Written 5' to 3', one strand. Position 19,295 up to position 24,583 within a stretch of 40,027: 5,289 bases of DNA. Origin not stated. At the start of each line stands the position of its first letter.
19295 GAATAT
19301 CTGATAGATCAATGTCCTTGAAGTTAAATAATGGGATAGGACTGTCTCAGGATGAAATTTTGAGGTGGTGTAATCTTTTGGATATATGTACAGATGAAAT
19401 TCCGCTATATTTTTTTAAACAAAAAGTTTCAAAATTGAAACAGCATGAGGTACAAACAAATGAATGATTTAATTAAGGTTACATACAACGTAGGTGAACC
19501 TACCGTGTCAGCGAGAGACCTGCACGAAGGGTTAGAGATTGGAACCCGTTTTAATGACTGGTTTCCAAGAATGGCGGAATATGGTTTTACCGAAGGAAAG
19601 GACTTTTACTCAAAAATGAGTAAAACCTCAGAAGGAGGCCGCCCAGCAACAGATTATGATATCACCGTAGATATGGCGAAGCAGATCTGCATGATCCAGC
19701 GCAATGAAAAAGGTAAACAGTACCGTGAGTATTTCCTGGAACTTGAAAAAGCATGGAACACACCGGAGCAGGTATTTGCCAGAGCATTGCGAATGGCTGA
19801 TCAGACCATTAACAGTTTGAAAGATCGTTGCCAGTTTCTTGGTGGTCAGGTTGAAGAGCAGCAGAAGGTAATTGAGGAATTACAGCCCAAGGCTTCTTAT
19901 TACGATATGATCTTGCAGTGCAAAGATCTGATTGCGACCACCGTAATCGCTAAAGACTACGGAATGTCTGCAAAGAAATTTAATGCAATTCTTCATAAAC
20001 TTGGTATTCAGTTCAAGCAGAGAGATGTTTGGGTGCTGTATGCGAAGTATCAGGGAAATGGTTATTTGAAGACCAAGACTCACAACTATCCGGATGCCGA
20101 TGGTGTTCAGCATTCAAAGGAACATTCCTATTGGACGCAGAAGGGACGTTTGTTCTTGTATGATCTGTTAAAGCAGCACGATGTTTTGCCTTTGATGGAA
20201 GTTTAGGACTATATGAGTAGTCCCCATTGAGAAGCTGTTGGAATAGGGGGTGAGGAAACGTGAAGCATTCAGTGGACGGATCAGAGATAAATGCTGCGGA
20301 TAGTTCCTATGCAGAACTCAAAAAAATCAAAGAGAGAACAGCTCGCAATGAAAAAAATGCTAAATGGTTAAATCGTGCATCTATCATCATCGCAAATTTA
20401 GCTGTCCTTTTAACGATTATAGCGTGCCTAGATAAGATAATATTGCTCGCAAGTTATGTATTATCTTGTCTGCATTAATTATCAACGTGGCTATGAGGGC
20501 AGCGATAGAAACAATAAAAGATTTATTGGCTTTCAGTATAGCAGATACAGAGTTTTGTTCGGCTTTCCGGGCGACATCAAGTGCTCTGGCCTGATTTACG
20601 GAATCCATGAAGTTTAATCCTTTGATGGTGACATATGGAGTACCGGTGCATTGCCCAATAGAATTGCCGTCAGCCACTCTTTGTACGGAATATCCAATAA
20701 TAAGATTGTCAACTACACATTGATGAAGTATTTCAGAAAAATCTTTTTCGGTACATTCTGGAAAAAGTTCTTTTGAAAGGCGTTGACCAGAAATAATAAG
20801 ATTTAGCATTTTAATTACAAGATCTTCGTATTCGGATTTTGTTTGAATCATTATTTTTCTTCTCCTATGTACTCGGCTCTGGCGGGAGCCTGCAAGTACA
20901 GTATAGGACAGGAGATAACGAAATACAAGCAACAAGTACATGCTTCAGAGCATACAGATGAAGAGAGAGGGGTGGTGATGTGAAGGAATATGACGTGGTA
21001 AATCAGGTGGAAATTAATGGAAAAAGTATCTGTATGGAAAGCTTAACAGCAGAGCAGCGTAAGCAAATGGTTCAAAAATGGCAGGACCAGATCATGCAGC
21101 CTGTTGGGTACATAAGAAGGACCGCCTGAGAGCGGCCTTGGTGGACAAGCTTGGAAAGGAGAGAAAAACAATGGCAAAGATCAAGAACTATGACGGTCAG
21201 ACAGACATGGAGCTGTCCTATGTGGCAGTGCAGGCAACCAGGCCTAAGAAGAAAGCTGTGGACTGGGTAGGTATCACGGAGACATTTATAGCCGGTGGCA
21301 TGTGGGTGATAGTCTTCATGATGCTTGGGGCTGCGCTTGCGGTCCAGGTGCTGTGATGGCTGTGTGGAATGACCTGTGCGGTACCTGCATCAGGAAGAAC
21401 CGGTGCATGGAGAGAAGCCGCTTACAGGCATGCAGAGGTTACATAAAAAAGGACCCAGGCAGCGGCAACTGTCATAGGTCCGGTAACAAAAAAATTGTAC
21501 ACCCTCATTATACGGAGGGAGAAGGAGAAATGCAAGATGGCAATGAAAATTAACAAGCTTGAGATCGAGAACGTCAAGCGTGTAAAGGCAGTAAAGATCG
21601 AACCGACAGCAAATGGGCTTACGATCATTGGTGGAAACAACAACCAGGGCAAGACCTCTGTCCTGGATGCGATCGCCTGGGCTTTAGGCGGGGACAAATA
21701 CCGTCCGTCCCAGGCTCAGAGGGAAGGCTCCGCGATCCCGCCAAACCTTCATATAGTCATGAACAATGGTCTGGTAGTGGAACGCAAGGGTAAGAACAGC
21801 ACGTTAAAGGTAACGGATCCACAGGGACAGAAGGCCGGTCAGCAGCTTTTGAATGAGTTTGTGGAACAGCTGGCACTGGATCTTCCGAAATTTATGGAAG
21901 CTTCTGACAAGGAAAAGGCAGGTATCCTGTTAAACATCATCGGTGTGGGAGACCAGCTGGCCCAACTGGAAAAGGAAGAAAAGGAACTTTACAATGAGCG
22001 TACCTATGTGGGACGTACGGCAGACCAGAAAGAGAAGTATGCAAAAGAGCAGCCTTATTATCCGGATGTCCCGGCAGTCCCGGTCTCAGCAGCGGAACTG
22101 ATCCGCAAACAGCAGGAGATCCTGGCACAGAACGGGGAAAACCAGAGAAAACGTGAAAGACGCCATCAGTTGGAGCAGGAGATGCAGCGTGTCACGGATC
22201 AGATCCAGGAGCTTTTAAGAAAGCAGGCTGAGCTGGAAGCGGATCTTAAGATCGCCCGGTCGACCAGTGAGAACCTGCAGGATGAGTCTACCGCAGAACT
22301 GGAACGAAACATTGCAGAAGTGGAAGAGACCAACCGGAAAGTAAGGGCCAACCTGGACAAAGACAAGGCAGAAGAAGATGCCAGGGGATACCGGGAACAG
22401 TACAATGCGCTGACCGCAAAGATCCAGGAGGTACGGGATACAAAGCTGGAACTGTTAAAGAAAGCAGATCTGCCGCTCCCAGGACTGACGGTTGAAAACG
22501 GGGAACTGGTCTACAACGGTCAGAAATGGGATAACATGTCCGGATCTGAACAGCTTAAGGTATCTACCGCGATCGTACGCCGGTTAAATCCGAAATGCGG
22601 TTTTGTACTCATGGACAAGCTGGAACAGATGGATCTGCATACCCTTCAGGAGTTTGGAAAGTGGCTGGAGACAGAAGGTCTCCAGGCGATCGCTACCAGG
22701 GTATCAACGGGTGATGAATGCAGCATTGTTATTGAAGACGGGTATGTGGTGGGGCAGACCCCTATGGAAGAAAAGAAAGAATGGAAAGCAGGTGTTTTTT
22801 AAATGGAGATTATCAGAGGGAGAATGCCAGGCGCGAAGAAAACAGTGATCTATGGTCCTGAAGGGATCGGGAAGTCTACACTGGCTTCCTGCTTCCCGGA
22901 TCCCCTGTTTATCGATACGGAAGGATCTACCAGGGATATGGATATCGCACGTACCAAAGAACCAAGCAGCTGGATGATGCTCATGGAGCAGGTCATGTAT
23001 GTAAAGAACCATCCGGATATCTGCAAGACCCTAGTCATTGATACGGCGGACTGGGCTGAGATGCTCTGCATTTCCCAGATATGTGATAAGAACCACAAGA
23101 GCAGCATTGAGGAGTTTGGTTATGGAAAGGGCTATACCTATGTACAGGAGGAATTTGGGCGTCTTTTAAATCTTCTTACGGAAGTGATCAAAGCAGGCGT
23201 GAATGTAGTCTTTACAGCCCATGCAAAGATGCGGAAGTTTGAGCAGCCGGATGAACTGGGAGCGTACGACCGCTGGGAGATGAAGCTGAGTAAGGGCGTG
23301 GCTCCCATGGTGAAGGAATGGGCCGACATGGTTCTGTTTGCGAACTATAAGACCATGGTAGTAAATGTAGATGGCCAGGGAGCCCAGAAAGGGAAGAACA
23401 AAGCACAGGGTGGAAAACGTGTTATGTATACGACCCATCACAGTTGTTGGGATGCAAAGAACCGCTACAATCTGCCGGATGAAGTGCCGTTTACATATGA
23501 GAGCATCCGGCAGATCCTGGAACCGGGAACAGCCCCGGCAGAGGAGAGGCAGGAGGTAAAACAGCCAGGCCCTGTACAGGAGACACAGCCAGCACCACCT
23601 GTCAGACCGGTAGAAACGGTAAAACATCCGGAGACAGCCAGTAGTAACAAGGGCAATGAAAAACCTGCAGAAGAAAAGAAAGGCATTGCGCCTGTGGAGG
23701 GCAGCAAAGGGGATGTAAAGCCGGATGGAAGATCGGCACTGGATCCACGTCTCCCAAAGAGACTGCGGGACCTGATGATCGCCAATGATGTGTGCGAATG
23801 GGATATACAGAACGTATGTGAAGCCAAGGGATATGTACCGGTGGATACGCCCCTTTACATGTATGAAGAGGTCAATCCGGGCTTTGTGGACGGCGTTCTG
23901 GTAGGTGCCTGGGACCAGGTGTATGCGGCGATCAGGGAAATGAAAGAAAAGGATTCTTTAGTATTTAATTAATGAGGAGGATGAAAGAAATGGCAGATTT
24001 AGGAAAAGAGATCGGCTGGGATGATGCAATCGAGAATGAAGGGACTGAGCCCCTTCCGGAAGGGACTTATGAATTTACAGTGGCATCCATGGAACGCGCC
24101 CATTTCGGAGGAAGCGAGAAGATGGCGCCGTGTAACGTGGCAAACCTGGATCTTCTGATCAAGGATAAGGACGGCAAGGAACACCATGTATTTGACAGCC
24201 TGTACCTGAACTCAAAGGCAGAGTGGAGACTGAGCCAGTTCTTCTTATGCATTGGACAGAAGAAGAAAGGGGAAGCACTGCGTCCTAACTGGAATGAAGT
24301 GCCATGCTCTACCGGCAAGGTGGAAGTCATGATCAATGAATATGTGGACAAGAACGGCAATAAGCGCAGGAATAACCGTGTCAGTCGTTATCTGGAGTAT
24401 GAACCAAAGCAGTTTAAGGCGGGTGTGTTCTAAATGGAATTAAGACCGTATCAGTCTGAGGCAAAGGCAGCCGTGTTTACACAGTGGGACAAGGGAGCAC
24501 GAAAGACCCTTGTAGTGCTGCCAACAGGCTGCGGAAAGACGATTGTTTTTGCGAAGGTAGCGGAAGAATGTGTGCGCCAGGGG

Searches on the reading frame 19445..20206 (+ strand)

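Call 35: search_protein_families(library=phrogs, proteins=[window:19445-20206:+], max_evalue=0.001)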
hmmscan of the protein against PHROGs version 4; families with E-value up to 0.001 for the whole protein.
window:19445-20206:+ (253 aa): 8 families
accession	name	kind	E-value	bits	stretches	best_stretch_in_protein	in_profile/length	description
phrog_63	-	transcription regulation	5.8e-65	221.3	1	3-252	114-365/431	anti-repressor Ant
phrog_130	-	transcription regulation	2e-37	130.3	1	17-252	177-418/480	anti-repressor Ant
phrog_5817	-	transcription regulation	1.5e-30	107.8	1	18-151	24-159/210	anti-repressor Ant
phrog_25289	-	unknown function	1e-22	81.2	1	179-252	1-74/79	-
phrog_373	-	transcription regulation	1.5e-21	78.1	1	5-146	75-221/373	anti-repressor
phrog_6904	-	unknown function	8.6e-21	75.1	1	6-85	2-90/95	-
phrog_377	-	transcription regulation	4.1e-20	73.5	1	19-151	19-153/213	anti-repressor Ant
phrog_14211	-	transcription regulation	1.3e-15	58.6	1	56-105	83-132/234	anti-repressor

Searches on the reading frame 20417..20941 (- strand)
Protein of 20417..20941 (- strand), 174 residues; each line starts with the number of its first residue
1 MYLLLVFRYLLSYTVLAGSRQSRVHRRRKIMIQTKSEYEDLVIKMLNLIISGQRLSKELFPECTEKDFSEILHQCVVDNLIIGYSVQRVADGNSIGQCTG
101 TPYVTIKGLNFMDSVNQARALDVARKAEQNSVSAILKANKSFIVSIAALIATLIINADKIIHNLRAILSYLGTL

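Call 35: search_protein_families(library=phrogs, proteins=[window:20417-20941:-], max_evalue=0.001)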
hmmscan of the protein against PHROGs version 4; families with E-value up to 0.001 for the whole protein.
window:20417-20941:- (174 aa): 1 family
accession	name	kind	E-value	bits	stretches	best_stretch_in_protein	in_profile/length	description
phrog_3675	-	unknown function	0.00099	19.9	0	60-114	35-89/110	-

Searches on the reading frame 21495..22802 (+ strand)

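Call 35: search_protein_families(library=phrogs, proteins=[window:21495-22802:+], max_evalue=0.001)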
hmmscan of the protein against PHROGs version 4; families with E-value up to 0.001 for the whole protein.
window:21495-22802:+ (435 aa): 10 families
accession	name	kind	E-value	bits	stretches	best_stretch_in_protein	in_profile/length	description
phrog_1499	-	unknown function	4.2e-168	561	1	15-421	1-426/427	-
phrog_77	-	DNA, RNA and nucleotide metabolism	3.5e-15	56.6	1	9-70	287-350/967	SbcC-like subunit of palindrome specific endonuclease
phrog_8323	-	unknown function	5.4e-09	36.1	1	14-68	46-99/623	-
phrog_4747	-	unknown function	1e-08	35.7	1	17-260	1-256/610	-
phrog_25363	-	unknown function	1.2e-07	32.9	1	15-64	3-51/77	-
phrog_10445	-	unknown function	4.9e-07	30.3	1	15-64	1-48/296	-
phrog_7507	-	unknown function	5.4e-07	30.3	1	17-66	2-50/483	-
phrog_1637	-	unknown function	1.5e-06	27.9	1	17-91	6-77/661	-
phrog_9802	-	unknown function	1e-05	25.8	1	15-64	1-49/438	-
phrog_3940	-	unknown function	0.00018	21.4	1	16-75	2-59/537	-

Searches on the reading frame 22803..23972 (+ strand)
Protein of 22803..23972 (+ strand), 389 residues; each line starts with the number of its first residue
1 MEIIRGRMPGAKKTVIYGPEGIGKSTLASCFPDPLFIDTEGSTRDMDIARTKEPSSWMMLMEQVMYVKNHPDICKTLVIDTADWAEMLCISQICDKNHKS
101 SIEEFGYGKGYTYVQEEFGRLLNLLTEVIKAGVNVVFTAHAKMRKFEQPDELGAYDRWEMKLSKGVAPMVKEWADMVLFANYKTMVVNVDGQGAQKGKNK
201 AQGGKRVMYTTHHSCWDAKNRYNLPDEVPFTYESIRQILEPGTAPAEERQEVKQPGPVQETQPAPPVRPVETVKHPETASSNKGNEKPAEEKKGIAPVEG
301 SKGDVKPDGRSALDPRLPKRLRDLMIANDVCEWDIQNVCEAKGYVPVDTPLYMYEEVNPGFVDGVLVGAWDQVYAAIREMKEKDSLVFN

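Call 35: search_protein_families(library=phrogs, proteins=[window:22803-23972:+], max_evalue=0.001)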
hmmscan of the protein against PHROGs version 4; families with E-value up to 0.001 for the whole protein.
window:22803-23972:+ (389 aa): 1 family
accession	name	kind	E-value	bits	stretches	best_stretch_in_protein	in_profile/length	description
phrog_124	-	DNA, RNA and nucleotide metabolism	1e-73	250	1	10-388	42-380/382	Sak4-like ssDNA annealing protein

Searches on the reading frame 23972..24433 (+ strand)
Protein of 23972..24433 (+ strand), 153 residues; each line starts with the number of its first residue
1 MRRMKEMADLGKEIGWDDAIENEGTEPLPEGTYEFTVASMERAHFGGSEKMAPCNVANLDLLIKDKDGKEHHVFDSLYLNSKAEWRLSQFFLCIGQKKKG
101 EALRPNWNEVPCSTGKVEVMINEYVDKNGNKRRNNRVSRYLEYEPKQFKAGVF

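Call 35: search_protein_families(library=phrogs, proteins=[window:23972-24433:+], max_evalue=0.001)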
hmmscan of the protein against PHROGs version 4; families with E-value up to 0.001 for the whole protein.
window:23972-24433:+ (153 aa): 2 families
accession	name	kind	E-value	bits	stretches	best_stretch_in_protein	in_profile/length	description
phrog_2698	-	unknown function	2.3e-49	168.3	1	6-150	3-147/167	-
phrog_378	-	DNA, RNA and nucleotide metabolism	0.00011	23.6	1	21-142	13-136/163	single strand DNA binding protein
